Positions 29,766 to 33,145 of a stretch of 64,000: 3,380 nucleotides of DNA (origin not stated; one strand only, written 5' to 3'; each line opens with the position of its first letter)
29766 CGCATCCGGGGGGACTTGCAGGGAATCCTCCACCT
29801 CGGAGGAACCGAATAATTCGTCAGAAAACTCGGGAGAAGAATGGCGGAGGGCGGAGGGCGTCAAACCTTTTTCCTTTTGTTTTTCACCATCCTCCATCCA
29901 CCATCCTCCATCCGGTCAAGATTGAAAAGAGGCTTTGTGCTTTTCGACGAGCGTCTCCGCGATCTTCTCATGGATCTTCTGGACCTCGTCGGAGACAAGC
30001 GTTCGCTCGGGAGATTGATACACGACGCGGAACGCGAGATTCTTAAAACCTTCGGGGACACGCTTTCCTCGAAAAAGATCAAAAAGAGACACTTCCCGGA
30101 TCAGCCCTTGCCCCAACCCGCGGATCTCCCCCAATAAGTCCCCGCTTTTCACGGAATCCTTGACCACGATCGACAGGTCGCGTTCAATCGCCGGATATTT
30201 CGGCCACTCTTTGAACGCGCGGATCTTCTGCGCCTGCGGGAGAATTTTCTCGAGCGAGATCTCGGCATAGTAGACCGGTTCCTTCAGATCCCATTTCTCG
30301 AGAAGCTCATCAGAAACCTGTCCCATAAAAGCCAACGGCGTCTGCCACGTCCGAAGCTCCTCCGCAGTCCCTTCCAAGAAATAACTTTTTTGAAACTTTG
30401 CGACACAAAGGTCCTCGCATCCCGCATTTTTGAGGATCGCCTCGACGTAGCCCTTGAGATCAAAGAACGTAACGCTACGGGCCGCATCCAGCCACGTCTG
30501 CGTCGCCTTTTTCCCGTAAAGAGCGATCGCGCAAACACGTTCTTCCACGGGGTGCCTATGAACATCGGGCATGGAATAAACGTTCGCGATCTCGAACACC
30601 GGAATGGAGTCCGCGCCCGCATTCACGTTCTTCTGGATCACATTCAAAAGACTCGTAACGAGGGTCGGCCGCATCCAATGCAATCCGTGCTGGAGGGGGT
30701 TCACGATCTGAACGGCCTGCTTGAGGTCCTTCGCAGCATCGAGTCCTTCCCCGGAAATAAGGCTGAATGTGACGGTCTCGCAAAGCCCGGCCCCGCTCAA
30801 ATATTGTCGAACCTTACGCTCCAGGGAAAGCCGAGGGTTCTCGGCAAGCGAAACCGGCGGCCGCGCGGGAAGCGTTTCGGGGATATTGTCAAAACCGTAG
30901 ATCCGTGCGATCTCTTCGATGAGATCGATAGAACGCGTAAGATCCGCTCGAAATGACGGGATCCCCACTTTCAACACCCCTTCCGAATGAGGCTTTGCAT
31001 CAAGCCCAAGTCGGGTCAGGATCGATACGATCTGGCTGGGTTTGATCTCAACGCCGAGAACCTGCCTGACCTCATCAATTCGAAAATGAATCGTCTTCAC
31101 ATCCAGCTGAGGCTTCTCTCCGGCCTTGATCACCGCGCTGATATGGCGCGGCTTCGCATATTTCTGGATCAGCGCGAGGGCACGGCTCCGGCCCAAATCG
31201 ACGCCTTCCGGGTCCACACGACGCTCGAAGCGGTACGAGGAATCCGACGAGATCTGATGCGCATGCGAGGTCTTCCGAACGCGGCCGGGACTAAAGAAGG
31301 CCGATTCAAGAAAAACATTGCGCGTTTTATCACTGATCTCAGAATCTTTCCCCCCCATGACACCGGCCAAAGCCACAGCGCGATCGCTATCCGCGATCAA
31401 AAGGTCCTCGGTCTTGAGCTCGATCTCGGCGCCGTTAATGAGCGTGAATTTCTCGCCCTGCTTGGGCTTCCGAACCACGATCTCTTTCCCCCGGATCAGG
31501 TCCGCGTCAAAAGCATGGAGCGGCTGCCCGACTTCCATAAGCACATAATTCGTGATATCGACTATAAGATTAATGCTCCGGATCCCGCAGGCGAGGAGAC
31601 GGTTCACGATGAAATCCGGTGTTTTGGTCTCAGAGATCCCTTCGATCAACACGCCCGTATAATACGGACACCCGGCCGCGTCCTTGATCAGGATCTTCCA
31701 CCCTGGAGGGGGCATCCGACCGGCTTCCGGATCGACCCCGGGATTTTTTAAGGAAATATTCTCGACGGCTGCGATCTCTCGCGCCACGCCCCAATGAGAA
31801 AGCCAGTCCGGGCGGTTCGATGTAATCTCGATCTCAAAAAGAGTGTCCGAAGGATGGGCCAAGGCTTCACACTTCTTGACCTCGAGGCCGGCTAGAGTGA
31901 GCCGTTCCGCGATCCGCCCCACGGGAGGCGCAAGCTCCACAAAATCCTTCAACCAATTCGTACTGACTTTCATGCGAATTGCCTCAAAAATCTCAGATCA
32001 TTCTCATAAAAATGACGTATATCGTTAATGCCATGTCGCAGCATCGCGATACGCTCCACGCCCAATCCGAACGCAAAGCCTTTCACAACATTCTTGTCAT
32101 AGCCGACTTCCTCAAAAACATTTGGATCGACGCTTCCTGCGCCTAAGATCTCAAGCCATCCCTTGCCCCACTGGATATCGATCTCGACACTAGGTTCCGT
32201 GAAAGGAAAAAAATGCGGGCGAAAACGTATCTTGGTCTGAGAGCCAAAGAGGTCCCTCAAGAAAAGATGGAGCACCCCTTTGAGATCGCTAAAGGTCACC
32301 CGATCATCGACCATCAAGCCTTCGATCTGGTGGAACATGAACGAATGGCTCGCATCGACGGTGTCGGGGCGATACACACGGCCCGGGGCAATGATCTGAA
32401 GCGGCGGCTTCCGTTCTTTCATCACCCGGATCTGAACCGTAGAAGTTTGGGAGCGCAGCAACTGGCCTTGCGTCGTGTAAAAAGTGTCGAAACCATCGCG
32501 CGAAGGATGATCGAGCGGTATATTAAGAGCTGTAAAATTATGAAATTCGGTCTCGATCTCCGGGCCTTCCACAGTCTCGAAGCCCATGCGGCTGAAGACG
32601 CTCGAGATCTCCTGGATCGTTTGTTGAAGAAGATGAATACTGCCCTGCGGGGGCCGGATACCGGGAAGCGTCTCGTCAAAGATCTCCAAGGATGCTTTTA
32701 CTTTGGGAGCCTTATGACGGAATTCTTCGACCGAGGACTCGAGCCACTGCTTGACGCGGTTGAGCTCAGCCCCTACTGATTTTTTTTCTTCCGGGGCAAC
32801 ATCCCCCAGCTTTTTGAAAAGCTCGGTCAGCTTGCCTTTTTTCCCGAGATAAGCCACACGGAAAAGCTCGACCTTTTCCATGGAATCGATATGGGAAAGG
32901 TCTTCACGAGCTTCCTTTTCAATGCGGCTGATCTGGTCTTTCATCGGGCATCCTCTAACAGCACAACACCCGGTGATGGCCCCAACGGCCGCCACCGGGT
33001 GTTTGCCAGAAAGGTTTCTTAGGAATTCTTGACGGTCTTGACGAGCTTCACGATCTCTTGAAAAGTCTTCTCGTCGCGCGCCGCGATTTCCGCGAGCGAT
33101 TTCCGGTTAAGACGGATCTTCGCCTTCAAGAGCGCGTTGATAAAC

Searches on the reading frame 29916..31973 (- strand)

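Call 10: search_protein_families(library=pfam, proteins=[window:29916-31973:-], max_evalue=0.001)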
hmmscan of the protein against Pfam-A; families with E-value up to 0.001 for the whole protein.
window:29916-31973:- (685 aa): 4 families
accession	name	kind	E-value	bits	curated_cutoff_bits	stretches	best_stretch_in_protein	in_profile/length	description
PF03483.22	B3_4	-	2e-65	220.1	29.3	1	102-273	2-173/174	B3/4 domain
PF17759.6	tRNA_synthFbeta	-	1.7e-49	168.7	22.4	1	364-574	1-214/214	Phenylalanyl tRNA synthetase beta chain CLM domain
PF03147.19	FDX-ACB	-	1.7e-26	92.9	31.1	1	591-682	1-92/94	Ferredoxin-fold anticodon binding domain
PF03484.21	B5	-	6.7e-24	84.3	28.6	1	295-361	1-67/67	tRNA synthetase B5 domain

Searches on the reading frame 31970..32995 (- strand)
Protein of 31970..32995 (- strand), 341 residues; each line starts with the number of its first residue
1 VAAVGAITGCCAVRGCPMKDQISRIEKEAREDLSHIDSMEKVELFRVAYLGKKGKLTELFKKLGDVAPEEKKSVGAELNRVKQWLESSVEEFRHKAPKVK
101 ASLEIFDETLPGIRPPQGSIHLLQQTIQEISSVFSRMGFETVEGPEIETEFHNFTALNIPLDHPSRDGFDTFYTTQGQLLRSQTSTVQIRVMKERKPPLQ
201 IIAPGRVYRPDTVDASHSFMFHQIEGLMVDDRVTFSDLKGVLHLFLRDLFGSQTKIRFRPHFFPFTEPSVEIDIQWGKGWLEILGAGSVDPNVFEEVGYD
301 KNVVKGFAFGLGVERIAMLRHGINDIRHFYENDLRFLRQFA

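Call 10: search_protein_families(library=pfam, proteins=[window:31970-32995:-], max_evalue=0.001)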
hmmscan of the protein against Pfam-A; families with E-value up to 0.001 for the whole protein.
window:31970-32995:- (341 aa): 2 families
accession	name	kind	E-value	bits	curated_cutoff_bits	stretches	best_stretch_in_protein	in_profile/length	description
PF01409.25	tRNA-synt_2d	-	3e-96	322.1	19.8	1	107-340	3-246/246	tRNA synthetases class II core domain (F)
PF02912.23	Phe_tRNA-synt_N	-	1.7e-18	66.8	22.3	1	38-94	2-58/69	Aminoacyl tRNA synthetase class II, N-terminal domain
